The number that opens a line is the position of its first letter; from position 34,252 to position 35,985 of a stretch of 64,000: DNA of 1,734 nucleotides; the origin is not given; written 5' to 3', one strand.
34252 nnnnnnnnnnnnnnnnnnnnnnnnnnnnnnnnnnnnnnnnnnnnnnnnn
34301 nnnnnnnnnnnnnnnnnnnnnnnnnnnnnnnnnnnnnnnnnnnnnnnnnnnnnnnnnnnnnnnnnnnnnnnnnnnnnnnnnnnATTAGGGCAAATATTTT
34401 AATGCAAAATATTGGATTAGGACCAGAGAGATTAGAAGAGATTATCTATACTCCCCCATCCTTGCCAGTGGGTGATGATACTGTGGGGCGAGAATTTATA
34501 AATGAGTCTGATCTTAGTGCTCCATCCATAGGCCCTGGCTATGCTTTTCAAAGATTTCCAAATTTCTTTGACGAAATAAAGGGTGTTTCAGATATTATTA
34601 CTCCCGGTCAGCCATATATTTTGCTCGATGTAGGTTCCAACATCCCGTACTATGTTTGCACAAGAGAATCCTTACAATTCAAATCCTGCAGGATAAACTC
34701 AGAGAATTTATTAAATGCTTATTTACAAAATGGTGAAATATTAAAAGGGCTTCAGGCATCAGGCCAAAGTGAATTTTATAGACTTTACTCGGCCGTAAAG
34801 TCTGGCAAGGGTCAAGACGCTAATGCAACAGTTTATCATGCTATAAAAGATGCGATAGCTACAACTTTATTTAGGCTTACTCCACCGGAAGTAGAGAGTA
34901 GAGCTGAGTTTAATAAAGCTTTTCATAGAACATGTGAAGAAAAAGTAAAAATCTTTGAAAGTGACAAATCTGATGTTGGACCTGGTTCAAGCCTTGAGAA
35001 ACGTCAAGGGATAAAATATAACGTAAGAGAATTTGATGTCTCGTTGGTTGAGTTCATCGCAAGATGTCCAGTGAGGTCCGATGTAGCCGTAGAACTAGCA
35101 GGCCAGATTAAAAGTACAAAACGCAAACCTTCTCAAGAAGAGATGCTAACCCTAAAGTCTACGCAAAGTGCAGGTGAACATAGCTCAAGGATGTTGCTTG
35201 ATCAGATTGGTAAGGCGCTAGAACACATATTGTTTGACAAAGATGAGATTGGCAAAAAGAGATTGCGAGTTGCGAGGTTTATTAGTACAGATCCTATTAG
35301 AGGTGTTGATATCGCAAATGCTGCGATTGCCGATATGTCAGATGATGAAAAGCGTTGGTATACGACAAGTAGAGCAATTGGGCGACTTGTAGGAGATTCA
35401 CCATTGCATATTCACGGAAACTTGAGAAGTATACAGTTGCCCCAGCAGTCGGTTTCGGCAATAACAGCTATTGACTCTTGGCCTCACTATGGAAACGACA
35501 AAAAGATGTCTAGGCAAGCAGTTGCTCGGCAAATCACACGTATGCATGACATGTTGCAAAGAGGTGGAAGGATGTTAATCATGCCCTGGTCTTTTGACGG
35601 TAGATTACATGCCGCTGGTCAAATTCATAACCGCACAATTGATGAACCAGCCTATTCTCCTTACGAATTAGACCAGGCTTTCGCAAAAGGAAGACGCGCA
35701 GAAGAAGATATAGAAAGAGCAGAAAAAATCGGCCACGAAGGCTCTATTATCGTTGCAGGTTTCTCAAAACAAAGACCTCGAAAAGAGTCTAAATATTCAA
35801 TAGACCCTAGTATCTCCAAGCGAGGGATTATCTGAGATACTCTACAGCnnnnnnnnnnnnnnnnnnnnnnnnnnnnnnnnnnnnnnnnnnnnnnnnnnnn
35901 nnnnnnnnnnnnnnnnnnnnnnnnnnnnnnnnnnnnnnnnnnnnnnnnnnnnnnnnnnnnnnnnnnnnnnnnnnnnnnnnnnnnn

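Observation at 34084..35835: MbcA/ParS-type (DUF2384-like) antitoxin gene followed by a 477-aa partner that is not a RES or ART toxin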

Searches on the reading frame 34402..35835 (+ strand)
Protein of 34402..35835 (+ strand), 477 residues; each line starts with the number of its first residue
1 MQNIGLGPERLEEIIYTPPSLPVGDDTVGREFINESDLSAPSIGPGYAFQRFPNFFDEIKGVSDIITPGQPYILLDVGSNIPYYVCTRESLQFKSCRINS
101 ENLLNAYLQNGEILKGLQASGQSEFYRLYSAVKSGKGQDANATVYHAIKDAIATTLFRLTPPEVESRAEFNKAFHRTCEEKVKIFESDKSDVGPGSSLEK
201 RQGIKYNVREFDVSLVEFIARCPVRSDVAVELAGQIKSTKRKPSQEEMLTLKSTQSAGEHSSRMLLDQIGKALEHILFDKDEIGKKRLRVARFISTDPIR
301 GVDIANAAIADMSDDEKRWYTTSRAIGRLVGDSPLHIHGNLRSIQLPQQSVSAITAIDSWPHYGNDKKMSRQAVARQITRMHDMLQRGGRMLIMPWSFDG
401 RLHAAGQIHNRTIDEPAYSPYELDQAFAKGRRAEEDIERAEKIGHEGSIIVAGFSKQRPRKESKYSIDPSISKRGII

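Call 3: search_protein_families(library=pfam, proteins=[window:34402-35835:+], max_evalue=10)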
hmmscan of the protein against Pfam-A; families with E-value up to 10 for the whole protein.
window:34402-35835:+ (477 aa): 1 family
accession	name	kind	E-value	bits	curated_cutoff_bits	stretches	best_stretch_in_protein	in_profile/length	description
PF14164.11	YqzH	-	0.19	12.2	30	1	120-152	26-58/64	YqzH-like protein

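Call 4: search_protein_families(library=ncbifam, proteins=[window:34402-35835:+], max_evalue=10)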
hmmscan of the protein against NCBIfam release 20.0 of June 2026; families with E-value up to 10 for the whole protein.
window:34402-35835:+ (477 aa): 1 family
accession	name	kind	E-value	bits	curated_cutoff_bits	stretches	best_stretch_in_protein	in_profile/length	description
NF009233.0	PRK12583.1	subfamily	0.18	10.1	832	1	357-404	426-472/558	fatty acid CoA ligase family protein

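Call 5: search_protein_families(library=padloc, proteins=[window:34402-35835:+], max_evalue=10)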
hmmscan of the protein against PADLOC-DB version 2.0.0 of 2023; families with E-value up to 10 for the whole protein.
window:34402-35835:+ (477 aa): 0 families

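Call 6: find_homologous_proteins(query=window:34402-35835:+, max_evalue=0.001)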
Query window:34402-35835:+ (477 aa): 2 proteins with E <= 0.001 among 8000 candidates.
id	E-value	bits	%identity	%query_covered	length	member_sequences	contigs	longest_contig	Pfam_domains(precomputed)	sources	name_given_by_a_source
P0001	0.0e+0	1042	97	100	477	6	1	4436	-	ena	-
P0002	5.5e-263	890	82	100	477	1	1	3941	-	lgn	-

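Call 14: find_encoding_contigs(protein=P0002, flank=8000, max_places=6)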
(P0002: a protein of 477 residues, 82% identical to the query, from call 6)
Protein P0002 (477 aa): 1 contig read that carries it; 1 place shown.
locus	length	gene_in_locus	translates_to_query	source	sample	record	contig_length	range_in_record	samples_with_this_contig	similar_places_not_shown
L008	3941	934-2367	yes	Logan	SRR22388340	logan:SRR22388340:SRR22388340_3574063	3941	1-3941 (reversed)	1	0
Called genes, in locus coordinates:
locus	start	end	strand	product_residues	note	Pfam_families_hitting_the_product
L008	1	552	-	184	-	?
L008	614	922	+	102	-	-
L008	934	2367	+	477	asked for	-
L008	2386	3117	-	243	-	PF00571:CBS (weak)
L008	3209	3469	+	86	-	-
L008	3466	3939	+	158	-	?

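Call 16: search_protein_representatives(alignment_id=A1)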
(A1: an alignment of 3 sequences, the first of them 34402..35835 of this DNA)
Query: 3 sequences, 477 profile positions. Proteins with E-value up to 0.001 (for the whole library): 34; up to 1e-10: 16; up to 1e-30: 2. The best 34 are listed.
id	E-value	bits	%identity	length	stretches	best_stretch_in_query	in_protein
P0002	0.0e+00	1073.6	-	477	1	1-477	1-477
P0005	9.6e-40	152.7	-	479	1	5-401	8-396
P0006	7.3e-19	83.9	-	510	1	9-414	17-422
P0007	3.0e-18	81.9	-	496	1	12-403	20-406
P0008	1.2e-16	76.6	-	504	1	9-398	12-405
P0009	1.8e-15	72.7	-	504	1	12-409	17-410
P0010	9.5e-15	70.3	-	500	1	34-399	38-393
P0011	2.1e-14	69.1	-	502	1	11-408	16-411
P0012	3.5e-14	68.4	-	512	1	21-413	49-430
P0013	4.1e-14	68.2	-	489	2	149-398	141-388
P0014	5.4e-14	67.8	-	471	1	19-414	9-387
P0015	4.7e-13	64.7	-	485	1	9-401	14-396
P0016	7.7e-13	64.0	-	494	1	41-404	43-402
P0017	1.2e-12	63.3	-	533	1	15-403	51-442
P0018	6.0e-12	61.0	-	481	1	7-398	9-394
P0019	9.5e-11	57.1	-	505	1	10-399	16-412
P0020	1.7e-10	56.2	-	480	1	6-415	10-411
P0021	4.6e-10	54.8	-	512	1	14-398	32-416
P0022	7.9e-09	50.8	-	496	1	16-411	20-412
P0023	2.4e-08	49.2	-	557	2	291-397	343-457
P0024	4.1e-08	48.4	-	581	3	254-362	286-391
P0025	6.0e-08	47.9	-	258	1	281-415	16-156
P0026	7.7e-08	47.5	-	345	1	207-415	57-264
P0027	1.2e-07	46.9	-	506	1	70-397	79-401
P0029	1.1e-06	43.7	-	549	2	283-398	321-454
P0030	1.6e-06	43.2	-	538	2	37-96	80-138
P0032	3.0e-06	42.3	-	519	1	67-403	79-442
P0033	3.2e-06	42.2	-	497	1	283-401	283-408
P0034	4.6e-06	41.7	-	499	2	284-400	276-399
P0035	3.4e-05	38.8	-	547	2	286-395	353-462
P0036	3.4e-04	35.5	-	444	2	292-404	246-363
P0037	8.8e-04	34.1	-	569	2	17-110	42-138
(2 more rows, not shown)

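Call 18: predict_structure(alignment_id=A1)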
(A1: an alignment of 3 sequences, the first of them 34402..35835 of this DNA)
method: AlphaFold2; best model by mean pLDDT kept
length: 477 residues; sequences in the alignment: 3
mean_pLDDT: 32.6   pTM: 0.23
mean pLDDT of the five models: 32.6, 31.3, 30.7, 30.1, 29.4
residues with pLDDT >= 90: 0; 70-90: 2; 50-70: 19; < 50: 456
segments of 3 or more residues with pLDDT < 50: 1-165, 173-175, 177-233, 251-477
pLDDT, mean of each block of 10 residues (from residue 1): 24 24 23 25 27 35 35 32 33 27 29 28 33 31 38 40 44 47 34 40 36 36 39 57 60 41 40 33 26 23 29 36 29 22 24 25 30 39 35 28 25 26 30 38 31 25 27 24
secondary structure, 60 per line:
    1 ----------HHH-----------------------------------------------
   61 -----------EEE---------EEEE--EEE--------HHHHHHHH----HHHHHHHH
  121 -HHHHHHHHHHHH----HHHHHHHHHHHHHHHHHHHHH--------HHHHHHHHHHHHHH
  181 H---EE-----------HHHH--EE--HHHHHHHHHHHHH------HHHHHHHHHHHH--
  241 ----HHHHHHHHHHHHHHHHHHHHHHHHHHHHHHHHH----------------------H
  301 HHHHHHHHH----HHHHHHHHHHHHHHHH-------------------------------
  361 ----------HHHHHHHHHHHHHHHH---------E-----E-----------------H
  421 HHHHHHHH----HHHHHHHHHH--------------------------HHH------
elements in order: E72-74 E84-87 E90-92 H101-108 H113-120 H122-133 H138-158 H167-181 H198-201 H208-220 H227-238 H245-277 H300-309 H314-329 H371-386 H420-428 H433-442

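Call 20: find_homologous_proteins(query=A3, max_evalue=0.001)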
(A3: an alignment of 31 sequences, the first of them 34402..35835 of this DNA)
Query A3 (31 sequences) (477 aa, profile of the alignment): 3 proteins with E <= 0.001 among 8000 candidates.
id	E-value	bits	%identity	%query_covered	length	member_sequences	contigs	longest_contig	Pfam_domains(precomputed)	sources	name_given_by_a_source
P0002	2.5e-107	378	82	100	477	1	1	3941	-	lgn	-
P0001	3.6e-102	361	97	100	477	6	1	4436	-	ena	-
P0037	1.7e-99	352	26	21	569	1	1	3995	-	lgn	-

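Call 21: search_solved_structures(query=A3, max_evalue=10, show_alignments=3)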
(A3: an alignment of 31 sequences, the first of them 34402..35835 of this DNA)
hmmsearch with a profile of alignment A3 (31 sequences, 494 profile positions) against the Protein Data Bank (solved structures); distinct sequences matched with E-value up to 10: 3.
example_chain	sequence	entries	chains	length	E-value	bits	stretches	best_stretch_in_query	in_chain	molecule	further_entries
7xoz_A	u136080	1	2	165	0.11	14.3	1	131-216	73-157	ADP-ribosyl cyclase/cyclic ADP-ribose hydrolase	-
7xoz_B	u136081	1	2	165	0.11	14.3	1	131-216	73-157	ADP-ribosyl cyclase/cyclic ADP-ribose hydrolase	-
8i0a_A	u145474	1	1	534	2.1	10.1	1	47-84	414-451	alpha-L-arabinofuranosidase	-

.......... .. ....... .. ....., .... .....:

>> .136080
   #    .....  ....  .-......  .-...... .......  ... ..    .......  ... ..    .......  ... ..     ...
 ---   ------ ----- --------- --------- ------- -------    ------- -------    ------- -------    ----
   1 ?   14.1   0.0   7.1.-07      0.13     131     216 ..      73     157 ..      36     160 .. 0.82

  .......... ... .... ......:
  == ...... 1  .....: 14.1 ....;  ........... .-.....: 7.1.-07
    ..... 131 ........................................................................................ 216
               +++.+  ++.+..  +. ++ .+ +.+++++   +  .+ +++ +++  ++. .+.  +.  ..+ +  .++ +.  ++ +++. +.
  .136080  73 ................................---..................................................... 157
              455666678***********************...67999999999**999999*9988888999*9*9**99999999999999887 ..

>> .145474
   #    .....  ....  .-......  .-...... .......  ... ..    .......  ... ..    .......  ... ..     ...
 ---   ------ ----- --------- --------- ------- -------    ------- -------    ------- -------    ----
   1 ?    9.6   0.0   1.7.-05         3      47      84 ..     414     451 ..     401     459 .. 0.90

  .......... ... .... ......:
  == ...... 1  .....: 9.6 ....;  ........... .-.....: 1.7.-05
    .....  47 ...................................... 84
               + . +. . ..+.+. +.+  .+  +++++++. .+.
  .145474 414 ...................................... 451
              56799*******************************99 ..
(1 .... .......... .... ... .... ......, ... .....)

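Call 22: search_protein_families(library=pfam, alignment_id=A3, max_evalue=1)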
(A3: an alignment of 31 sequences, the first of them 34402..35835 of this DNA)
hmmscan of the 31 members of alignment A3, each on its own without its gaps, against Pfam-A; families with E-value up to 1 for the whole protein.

A. member 1, window:34402-35835:+ (477 aa): 1 family
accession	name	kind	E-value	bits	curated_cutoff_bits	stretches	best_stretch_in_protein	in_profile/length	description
PF14164.11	YqzH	-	0.19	12.2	30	1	120-152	26-58/64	YqzH-like protein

B. families by the number of members that match (of 31 scanned): 14 families
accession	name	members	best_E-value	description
PF08241.18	Methyltransf_11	2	0.064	Methyltransferase domain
PF14164.11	YqzH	2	0.15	YqzH-like protein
PF18495.6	VbhA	1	6.6e-05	Antitoxin VbhA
PF06962.18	rRNA_methylase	1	0.044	Putative rRNA methylase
PF02185.22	HR1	1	0.063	Hr1 repeat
PF22485.1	DUF6987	1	0.069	Domain of unknown function (DUF6987)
PF20741.3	GKRP-like_C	1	0.074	C-terminal lid domain of glucokinase regulatory protein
PF05711.17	TylF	1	0.092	Macrocin-O-methyltransferase (TylF)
PF19036.6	Fuz_longin_1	1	0.096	First Longin domain of FUZ, MON1 and HPS1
PF02601.20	Exonuc_VII_L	1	0.1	Exonuclease VII, large subunit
PF11245.13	DUF2544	1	0.13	Protein of unknown function (DUF2544)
PF24236.1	Tea_helical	1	0.17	Telomere ends associated alpha-helical domain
PF11401.13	Tetrabrachion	1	0.25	Tetrabrachion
PF17180.10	Zn_ribbon_3CxxC_2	1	0.26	Zinc-binding domain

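Call 24: list_cluster_members(proteins=[P0005, P0006, P0007, P0008, P0009, P0010, P0011, P0012, P0013, P0014])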
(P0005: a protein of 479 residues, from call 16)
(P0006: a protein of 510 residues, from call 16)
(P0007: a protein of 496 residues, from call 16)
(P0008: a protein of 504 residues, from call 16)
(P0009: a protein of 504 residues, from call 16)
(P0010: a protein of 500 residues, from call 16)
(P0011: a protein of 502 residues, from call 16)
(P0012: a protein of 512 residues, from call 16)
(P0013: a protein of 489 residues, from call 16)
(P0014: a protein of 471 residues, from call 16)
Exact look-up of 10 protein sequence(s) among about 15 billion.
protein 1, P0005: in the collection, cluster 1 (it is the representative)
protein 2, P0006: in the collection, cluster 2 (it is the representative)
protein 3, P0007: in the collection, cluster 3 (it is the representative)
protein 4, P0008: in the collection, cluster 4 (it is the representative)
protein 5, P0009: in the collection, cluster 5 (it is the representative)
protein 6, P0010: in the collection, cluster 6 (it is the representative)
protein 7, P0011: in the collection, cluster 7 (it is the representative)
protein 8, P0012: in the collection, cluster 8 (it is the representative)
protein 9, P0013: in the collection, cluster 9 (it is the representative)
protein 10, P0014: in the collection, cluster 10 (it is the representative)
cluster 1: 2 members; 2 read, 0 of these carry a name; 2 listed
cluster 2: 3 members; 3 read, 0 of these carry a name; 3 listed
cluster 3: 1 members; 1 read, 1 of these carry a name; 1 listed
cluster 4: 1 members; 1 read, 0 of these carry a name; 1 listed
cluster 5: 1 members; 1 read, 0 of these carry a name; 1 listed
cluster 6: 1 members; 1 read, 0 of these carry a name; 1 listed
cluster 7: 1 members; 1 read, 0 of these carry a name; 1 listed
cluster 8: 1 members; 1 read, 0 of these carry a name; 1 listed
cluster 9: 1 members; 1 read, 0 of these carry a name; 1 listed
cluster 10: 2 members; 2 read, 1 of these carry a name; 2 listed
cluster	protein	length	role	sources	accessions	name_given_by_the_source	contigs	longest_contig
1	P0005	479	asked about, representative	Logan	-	-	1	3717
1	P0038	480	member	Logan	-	-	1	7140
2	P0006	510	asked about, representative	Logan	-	-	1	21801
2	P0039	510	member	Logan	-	-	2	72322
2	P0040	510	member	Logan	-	-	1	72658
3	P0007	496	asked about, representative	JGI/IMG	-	hypothetical protein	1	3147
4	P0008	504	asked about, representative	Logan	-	-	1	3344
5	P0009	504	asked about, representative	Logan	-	-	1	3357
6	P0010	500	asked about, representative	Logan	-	-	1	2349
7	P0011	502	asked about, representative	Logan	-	-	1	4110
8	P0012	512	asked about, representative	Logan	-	-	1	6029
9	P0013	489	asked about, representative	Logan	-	-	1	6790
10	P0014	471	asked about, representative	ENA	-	-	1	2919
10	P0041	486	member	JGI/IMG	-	hypothetical protein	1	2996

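Call 25: find_related_loci(query=A4, collection=genome_contigs, flank=6000)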
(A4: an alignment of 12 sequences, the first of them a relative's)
Query A4 (494 aa) in genome_contigs; peptide patterns used: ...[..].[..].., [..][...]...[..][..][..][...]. (x = any residue, [..] = any of these).
41 stretches matched a pattern; 7 encode a relative of the query (tblastn E <= 1e-3); 7 distinct loci.
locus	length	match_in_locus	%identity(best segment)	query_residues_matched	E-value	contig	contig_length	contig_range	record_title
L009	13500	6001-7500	47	4-489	9e-148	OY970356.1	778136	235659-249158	MAG: uncultured Candidatus Saccharibacteria bacterium isolate MFD05684.bin.c.4 genome assembly, chromosome: 1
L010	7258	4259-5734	44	1-493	2e-124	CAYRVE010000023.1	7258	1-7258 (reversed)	MAG TPA_asm: uncultured Candidatus Saccharibacteria bacterium isolate binchicken_co54_64 genome assembly, contig: NODE_1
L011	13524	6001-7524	43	1-481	5e-123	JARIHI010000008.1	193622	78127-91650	MAG: Candidatus Saccharibacteria bacterium isolate CullarsAll.DT.34 k141_973205, whole genome shotgun sequence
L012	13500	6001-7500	47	4-489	8e-143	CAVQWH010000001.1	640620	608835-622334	MAG: uncultured Candidatus Saccharibacteria bacterium isolate MFD02923.bin.2.10 genome assembly, contig: contig_36646, w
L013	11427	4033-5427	37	18-484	1e-94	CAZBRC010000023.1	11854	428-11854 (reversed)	MAG TPA_asm: uncultured Candidatus Saccharibacteria bacterium isolate SRP292972_co3_132 genome assembly, contig: NODE_23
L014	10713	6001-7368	38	15-473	6e-94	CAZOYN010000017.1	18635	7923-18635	MAG TPA_asm: uncultured Candidatus Saccharibacteria bacterium isolate SRP200132_co1_537 genome assembly, contig: NODE_51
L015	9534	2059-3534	46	1-493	8e-101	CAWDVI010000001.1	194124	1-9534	MAG: uncultured bacterium isolate MFD05684.bin.2.43 genome assembly, contig: contig_114269, whole genome shotgun sequenc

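Call 30: find_encoding_contigs(protein=P0038, flank=5000, max_places=3)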
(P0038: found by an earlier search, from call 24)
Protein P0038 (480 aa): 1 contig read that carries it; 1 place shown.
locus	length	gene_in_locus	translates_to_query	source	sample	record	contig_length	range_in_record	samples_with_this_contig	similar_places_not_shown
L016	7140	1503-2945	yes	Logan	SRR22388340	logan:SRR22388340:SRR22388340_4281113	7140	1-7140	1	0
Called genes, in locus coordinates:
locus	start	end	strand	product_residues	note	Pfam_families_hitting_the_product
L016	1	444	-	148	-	?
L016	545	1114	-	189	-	PF02572:CobA_CobO_BtuR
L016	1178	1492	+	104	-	-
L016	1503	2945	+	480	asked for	-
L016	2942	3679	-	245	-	PF00571:CBS (weak)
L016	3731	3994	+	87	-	-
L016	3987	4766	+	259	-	PF00119:ATP-synt_A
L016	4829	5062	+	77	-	PF00137:ATP-synt_C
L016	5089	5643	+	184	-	PF00430:ATP-synt_B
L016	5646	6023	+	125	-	PF00213:OSCP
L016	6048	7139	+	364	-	?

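Call 31: find_encoding_contigs(protein=P0037, flank=5000, max_places=3)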
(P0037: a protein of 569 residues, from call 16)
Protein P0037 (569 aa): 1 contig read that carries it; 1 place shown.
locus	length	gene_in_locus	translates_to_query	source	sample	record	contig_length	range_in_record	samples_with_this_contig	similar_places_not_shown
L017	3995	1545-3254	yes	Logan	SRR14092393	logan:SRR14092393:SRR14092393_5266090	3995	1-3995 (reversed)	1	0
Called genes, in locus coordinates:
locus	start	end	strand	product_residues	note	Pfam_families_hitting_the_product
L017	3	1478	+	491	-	?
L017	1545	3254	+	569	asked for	-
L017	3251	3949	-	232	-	PF00571:CBS (faint)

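Call 38: search_protein_families(library=pfam, proteins=[L009:7496-8251:-, L014:7410-8144:-, L017:3251-3949:-], max_evalue=1)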
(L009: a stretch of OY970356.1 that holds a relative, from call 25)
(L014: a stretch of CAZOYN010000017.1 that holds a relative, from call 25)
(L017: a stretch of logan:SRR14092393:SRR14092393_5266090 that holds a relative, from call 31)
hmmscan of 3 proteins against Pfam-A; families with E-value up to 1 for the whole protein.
L009:7496-8251:- (251 aa): 3 families
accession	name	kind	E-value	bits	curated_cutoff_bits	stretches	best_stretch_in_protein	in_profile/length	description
PF00571.33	CBS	-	1.1e-09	38.9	24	1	115-164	6-56/57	CBS domain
PF09445.16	Methyltransf_15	-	0.016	15.3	22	1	174-231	97-155/165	RNA cap guanine-N2 methyltransferase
PF03730.19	Ku_C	-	0.049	14.6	23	0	86-109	7-30/90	Ku70/Ku80 C-terminal arm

L014:7410-8144:- (244 aa): 2 families
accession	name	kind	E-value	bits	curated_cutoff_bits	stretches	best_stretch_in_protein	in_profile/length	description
PF00571.33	CBS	-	1.7e-08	35.1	24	2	109-156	7-55/57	CBS domain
PF13016.11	Gliadin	-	0.11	13.2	22.4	1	4-60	2-60/76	Cys-rich Gliadin N-terminal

L017:3251-3949:- (232 aa): 4 families
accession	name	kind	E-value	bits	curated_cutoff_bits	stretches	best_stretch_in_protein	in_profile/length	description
PF00571.33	CBS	-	1.3e-10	41.8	24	2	104-149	10-56/57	CBS domain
PF03711.20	OKR_DC_1_C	-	0.016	16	24.2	1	75-148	36-107/132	Orn/Lys/Arg decarboxylase, C-terminal domain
PF14827.12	dCache_3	-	0.088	12.8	25.7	1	121-157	120-156/239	Double sensory domain of two-component sensor kinase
PF04110.19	APG12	-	0.098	13.5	22.8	1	64-106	9-51/87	Ubiquitin-like autophagy protein Apg12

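Call 39: predict_structure(alignment_id=A3)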
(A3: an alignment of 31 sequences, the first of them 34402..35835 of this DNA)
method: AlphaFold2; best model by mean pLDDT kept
length: 477 residues; sequences in the alignment: 31
mean_pLDDT: 78.0   pTM: 0.83
mean pLDDT of the five models: 78.0, 76.3, 75.9, 75.4, 74.0
residues with pLDDT >= 90: 192; 70-90: 152; 50-70: 71; < 50: 62
segments of 3 or more residues with pLDDT < 50: 1-4, 53-55, 363-366, 396-417, 429-431, 445-450, 459-477
pLDDT, mean of each block of 10 residues (from residue 1): 59 92 95 85 58 56 78 85 89 94 91 77 85 79 93 97 94 97 93 83 92 97 94 94 95 94 94 88 75 90 86 87 93 86 82 79 53 75 85 57 35 47 54 58 50 53 32 30
secondary structure, 60 per line:
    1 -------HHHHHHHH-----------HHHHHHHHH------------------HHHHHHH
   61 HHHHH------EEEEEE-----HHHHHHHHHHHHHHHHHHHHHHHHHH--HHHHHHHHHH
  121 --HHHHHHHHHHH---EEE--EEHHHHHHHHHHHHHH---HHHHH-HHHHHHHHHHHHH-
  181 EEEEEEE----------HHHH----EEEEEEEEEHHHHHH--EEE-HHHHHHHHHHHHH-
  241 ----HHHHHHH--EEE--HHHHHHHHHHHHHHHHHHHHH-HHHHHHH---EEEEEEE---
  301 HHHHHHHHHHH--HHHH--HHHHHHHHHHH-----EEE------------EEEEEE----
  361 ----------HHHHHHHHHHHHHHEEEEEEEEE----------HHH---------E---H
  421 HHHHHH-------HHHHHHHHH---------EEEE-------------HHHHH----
elements in order: H8-15 H27-35 H54-65 E72-77 H83-108 H111-120 H123-133 E137-139 H144-157 H161-165 H167-179 E181-187 H198-201 E206-214 H215-220 E223-225 H227-239 H245-251 E254-256 H259-279 H281-287 E291-297 H301-311 H314-317 H320-330 E336-338 E351-356 H371-384 E385-393 H420-426 H434-442 E452-455 H469-473
